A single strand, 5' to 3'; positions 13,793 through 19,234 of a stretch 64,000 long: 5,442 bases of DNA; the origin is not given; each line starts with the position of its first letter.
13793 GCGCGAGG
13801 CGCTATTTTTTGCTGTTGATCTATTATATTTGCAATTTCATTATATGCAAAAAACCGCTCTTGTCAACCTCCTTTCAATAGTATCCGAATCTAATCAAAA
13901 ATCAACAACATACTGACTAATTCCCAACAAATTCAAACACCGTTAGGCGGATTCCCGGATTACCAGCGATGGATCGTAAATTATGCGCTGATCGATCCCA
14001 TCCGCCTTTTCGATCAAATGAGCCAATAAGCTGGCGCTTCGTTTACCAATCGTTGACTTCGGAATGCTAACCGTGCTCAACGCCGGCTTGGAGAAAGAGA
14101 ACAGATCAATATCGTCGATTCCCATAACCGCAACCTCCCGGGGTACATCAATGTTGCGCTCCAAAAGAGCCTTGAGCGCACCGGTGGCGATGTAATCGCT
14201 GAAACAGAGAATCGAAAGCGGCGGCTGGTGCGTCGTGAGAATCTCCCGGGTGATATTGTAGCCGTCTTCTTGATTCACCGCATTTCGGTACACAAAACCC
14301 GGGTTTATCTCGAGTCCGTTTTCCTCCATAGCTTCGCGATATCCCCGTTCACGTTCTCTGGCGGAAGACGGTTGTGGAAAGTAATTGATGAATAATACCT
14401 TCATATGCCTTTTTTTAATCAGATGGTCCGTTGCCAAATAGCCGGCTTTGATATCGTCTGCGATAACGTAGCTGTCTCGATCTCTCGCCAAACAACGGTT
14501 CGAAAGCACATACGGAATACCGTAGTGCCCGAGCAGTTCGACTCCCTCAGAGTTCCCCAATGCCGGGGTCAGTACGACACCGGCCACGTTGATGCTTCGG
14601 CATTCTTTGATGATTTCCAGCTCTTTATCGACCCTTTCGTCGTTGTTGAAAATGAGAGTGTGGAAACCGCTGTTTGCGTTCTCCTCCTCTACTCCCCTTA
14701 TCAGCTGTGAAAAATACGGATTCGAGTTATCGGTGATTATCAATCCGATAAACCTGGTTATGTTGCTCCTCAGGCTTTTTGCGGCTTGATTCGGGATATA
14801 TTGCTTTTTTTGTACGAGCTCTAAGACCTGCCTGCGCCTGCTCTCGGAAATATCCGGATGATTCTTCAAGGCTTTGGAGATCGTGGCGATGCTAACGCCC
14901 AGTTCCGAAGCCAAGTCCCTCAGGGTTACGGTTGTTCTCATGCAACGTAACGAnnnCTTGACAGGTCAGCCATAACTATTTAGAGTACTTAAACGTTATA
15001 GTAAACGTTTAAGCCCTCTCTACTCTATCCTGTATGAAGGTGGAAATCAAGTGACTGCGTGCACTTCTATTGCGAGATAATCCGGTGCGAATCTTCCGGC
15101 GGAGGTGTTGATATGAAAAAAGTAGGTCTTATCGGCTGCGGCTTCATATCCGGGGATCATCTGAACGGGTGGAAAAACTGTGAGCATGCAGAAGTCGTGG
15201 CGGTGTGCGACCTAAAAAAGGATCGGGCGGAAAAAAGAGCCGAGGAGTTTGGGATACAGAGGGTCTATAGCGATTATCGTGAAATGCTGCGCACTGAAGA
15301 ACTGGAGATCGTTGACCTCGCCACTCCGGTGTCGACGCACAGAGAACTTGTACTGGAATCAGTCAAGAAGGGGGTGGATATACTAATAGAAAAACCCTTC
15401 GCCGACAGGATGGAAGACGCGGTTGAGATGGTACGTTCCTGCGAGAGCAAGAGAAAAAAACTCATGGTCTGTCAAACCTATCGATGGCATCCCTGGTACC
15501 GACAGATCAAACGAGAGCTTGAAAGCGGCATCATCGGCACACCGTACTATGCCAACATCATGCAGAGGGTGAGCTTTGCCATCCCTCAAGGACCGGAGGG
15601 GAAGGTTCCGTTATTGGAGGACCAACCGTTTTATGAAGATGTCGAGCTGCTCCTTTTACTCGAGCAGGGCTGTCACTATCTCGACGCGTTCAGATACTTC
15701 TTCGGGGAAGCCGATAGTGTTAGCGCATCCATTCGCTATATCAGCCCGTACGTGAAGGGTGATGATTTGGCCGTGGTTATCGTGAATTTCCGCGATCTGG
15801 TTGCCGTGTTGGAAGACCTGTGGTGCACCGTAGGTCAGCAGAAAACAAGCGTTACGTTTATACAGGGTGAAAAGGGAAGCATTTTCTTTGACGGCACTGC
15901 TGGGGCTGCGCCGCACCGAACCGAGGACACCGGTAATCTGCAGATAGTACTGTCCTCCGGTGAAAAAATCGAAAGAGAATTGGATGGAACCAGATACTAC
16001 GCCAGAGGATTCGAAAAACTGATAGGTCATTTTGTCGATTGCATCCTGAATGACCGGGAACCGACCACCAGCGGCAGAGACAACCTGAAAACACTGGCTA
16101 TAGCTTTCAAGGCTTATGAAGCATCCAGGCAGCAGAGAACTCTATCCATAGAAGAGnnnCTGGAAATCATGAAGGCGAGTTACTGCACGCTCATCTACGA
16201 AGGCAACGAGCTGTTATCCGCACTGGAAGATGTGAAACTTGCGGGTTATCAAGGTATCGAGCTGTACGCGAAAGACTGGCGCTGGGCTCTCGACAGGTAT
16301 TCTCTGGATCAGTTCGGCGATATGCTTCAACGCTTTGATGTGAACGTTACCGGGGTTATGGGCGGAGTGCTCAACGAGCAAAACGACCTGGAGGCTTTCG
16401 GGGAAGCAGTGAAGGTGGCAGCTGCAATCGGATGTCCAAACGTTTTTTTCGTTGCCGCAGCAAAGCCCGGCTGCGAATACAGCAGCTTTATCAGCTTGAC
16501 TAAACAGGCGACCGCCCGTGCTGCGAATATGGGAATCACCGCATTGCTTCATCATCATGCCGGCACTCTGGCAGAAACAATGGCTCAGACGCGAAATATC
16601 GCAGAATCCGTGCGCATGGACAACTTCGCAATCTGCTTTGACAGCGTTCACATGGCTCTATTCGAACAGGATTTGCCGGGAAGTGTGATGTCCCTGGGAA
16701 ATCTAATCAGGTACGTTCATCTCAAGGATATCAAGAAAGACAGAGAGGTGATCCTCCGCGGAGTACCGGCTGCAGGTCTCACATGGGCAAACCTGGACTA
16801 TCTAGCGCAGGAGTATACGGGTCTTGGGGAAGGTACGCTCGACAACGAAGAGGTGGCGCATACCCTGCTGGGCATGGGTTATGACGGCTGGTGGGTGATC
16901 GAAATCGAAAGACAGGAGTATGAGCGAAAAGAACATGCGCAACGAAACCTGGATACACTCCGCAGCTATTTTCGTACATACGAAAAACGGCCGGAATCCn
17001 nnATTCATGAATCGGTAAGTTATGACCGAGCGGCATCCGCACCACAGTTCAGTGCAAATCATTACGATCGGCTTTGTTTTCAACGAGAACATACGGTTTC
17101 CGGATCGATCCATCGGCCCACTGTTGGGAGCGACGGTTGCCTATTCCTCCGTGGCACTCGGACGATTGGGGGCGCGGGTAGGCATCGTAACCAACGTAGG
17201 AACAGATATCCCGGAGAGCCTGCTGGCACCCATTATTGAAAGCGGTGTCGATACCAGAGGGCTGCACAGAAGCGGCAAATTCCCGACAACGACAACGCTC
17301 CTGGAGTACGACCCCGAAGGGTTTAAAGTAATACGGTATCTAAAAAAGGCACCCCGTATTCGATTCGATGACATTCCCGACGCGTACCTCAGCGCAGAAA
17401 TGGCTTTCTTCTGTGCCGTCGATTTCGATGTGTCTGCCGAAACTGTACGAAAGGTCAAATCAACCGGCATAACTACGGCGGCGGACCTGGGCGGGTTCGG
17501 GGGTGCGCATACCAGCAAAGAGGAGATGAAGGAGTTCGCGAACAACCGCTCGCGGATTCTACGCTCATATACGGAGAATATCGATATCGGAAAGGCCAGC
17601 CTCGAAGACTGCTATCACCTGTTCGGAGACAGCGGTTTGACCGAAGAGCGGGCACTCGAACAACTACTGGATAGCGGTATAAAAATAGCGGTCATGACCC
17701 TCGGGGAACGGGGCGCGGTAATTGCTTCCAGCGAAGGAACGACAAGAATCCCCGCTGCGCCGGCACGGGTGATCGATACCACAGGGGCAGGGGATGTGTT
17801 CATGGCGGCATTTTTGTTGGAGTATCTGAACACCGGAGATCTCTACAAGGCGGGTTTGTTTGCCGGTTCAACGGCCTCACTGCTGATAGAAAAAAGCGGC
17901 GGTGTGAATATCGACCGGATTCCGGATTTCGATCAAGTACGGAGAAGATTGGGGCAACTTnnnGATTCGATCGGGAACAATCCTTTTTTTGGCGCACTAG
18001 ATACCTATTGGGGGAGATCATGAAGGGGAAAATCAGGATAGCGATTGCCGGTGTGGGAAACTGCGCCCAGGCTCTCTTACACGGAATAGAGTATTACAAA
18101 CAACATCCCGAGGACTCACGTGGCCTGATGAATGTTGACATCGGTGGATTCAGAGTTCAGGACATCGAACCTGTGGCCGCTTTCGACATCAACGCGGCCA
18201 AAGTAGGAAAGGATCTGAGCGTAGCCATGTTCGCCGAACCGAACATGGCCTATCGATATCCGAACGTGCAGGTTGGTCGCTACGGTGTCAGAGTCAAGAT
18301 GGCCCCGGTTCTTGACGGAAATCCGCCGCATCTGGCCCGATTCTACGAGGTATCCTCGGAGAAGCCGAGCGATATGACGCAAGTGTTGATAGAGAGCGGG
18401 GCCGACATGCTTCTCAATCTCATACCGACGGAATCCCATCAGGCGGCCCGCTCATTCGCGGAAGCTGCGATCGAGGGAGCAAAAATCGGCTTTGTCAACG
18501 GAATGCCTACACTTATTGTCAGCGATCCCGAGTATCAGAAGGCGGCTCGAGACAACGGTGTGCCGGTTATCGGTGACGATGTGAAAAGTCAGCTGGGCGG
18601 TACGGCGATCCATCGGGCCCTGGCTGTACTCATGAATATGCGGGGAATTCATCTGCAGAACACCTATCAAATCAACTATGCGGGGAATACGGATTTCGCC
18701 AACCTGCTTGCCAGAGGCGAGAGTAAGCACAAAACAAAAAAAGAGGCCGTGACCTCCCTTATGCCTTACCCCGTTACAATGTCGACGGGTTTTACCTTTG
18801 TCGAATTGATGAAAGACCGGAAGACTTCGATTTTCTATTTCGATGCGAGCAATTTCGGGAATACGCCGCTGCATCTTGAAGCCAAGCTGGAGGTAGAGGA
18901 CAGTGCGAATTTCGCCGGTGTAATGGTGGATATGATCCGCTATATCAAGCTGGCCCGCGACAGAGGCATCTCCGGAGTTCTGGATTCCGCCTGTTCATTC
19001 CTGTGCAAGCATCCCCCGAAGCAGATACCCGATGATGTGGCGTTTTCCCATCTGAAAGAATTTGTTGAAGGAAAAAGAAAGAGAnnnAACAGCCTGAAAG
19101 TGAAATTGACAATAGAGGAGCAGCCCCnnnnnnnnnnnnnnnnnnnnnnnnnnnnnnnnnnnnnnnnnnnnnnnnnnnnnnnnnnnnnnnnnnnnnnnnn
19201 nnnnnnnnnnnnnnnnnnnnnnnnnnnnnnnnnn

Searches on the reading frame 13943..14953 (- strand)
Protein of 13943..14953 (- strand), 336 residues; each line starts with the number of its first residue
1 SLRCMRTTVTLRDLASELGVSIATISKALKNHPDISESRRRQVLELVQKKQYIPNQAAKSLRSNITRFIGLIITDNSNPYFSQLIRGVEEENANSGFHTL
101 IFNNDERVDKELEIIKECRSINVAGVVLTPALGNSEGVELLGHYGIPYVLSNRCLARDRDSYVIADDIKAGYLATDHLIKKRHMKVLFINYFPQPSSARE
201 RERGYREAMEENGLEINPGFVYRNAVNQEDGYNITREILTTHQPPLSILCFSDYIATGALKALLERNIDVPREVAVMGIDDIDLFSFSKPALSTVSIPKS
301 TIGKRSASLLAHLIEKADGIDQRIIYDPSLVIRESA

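Call 10: search_protein_families(library=pfam, proteins=[window:13943-14953:-], max_evalue=0.001)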
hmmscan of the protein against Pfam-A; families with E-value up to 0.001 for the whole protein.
window:13943-14953:- (336 aa): 4 families
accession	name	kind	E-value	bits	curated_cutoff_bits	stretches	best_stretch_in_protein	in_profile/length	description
PF13377.12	Peripla_BP_3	-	1.1e-30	107.3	26.5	1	175-335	1-166/167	Periplasmic binding protein-like domain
PF00532.27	Peripla_BP_1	-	1.2e-28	100.9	22.2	1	68-318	3-266/281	Periplasmic binding proteins and sugar binding domain of LacI family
PF13407.12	Peripla_BP_4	-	8.3e-19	68.6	35.1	1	69-281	1-218/258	Periplasmic binding protein domain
PF00356.27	LacI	-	5e-10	39.4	27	1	10-55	1-46/46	Bacterial regulatory proteins, lacI family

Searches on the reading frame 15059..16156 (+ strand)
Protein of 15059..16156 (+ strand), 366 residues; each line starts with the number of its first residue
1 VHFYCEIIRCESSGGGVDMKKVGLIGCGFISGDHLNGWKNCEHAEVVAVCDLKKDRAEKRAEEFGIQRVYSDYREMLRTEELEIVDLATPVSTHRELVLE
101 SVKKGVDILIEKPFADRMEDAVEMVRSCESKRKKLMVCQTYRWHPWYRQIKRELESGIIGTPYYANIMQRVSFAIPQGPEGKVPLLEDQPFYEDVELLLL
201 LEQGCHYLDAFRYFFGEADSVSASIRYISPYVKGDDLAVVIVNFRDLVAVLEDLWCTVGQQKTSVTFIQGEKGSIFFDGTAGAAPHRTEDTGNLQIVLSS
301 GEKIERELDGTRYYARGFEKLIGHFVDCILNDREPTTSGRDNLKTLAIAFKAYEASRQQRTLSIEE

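Call 10: search_protein_families(library=pfam, proteins=[window:15059-16156:+], max_evalue=0.001)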
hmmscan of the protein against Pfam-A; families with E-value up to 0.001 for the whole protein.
window:15059-16156:+ (366 aa): 5 families
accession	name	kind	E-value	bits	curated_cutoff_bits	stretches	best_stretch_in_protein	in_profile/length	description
PF01408.29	GFO_IDH_MocA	-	1.6e-26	93.8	24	1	21-137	2-118/120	Oxidoreductase family, NAD-binding Rossmann fold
PF02894.22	GFO_IDH_MocA_C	-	2e-13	51.1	22.9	1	200-362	43-216/218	Oxidoreductase family, C-terminal alpha/beta domain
PF22725.1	GFO_IDH_MocA_C3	-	3.1e-12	47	27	1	147-275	1-123/124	GFO/IDH/MocA C-terminal domain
PF03447.22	NAD_binding_3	-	7.1e-05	23.9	24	1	26-110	1-87/116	Homoserine dehydrogenase, NAD binding domain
PF03807.23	F420_oxidored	-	0.00023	22.1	21.6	1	21-100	1-78/94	NADP oxidoreductase coenzyme F420-dependent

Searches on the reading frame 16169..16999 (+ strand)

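Call 10: search_protein_families(library=pfam, proteins=[window:16169-16999:+], max_evalue=0.001)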
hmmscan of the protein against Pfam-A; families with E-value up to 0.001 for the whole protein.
window:16169-16999:+ (277 aa): 1 family
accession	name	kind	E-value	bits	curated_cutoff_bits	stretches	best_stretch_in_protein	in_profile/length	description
PF01261.30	AP_endonuc_2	-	7.8e-28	98.3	31.1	1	20-266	2-248/249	Xylose isomerase-like TIM barrel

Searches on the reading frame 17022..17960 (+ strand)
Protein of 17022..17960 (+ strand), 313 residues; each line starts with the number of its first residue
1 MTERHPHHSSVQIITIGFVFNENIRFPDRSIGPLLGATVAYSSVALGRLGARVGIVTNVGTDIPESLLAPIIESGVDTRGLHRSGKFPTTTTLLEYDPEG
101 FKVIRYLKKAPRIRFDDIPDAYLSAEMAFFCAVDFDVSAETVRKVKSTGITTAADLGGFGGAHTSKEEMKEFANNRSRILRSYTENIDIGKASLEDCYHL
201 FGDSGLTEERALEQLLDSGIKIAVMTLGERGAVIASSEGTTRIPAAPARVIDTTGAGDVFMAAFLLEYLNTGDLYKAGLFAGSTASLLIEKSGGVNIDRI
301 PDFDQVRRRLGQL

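Call 10: search_protein_families(library=pfam, proteins=[window:17022-17960:+], max_evalue=0.001)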
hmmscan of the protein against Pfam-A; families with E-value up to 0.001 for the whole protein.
window:17022-17960:+ (313 aa): 1 family
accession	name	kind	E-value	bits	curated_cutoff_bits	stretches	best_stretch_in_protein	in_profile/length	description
PF00294.29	PfkB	-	1.1e-30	107.4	25.8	1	43-295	43-296/302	pfkB family carbohydrate kinase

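Call 12: search_protein_families(library=ncbifam, proteins=[window:17022-17960:+], max_evalue=0.01)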
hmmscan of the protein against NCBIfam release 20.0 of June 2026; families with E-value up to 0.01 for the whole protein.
window:17022-17960:+ (313 aa): 21 families
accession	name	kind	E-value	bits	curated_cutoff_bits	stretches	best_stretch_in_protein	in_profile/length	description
TIGR04382.1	myo_inos_iolC_N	equivalog_domain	2.7e-20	72.8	300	1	35-294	33-295/309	5-dehydro-2-deoxygluconokinase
TIGR02152.1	D_ribokin_bact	equivalog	3e-20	72.8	299.65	1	209-294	201-286/298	ribokinase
NF008353.0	PRK11142.1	equivalog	3.8e-15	56.2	341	1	209-294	204-289/307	ribokinase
NF006957.1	PRK09434.1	equivalog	1.2e-14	54.5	450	1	37-270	28-262/302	fructokinase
NF007321.0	PRK09813.1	equivalog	2e-14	53.7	247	1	43-277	31-243/261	fructoselysine 6-kinase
TIGR02198.1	rfaE_dom_I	equivalog_domain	7.2e-12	45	345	1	216-297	223-305/315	D-glycero-beta-D-manno-heptose-7-phosphate kinase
TIGR03168.1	1-PFK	subfamily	7.3e-12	44.8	216.4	1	209-292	199-285/305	hexose kinase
NF041134.1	R1P_kin_Thcocales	equivalog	2.3e-11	43.7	500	1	211-293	184-267/291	ADP-dependent ribose-1-phosphate kinase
NF049991.1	TagKinase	equivalog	6e-11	41.7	420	1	27-265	32-272/321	tagatose kinase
NF041332.1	KDG_KDGal_kin_Halo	equivalog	6.4e-11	42.2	440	1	177-295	180-298/320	bifunctional 2-dehydro-3-deoxygluconokinase/2-dehydro-3-deoxygalactonokinase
TIGR03828.1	pfkB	equivalog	7.8e-11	41.5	292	1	210-293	203-286/305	1-phosphofructokinase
NF041320.1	pfkB_Halo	equivalog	9.5e-11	41.6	400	1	210-305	198-292/302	1-phosphofructokinase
NF052444.1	DhDoxglucKinKdgK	equivalog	9.1e-10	38.4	400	1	183-295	185-296/303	2-dehydro-3-deoxygluconokinase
NF053626.1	RibKinHalex1628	equivalog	1.4e-09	37.9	330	1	221-293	203-277/293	ATP-dependent ribose-1-phosphate kinase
NF040938.1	KDG_KDGal_kin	equivalog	2.6e-08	33.3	400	1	44-294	38-289/305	bifunctional 2-dehydro-3-deoxygluconokinase/2-dehydro-3-deoxygalactonokinase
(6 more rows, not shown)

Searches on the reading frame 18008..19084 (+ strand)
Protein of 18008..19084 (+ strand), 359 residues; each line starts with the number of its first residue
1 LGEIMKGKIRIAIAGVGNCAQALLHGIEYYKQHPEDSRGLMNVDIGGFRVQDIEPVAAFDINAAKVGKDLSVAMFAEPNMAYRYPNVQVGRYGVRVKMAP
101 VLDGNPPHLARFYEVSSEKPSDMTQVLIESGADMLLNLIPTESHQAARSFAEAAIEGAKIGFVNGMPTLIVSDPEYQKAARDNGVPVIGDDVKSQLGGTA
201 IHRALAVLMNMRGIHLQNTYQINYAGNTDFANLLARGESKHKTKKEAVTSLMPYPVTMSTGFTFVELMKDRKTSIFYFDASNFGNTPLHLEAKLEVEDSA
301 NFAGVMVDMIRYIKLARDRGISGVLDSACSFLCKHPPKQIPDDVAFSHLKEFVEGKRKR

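Call 10: search_protein_families(library=pfam, proteins=[window:18008-19084:+], max_evalue=0.001)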
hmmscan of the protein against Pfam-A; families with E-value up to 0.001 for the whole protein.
window:18008-19084:+ (359 aa): 2 families
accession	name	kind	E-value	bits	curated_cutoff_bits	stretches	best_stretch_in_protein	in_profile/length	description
PF01658.22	Inos-1-P_synth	-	1.6e-21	76.9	27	1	197-299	1-107/107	Myo-inositol-1-phosphate synthase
PF07994.18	NAD_binding_5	-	7.4e-05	22.8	25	1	119-338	176-299/321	Myo-inositol-1-phosphate synthase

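Call 12: search_protein_families(library=ncbifam, proteins=[window:18008-19084:+], max_evalue=0.01)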
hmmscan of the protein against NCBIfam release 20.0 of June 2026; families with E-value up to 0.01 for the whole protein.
window:18008-19084:+ (359 aa): 1 family
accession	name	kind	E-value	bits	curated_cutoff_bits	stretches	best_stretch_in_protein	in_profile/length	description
TIGR03450.1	mycothiol_INO1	equivalog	3.1e-90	302.9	638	1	9-353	1-355/355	inositol-3-phosphate synthase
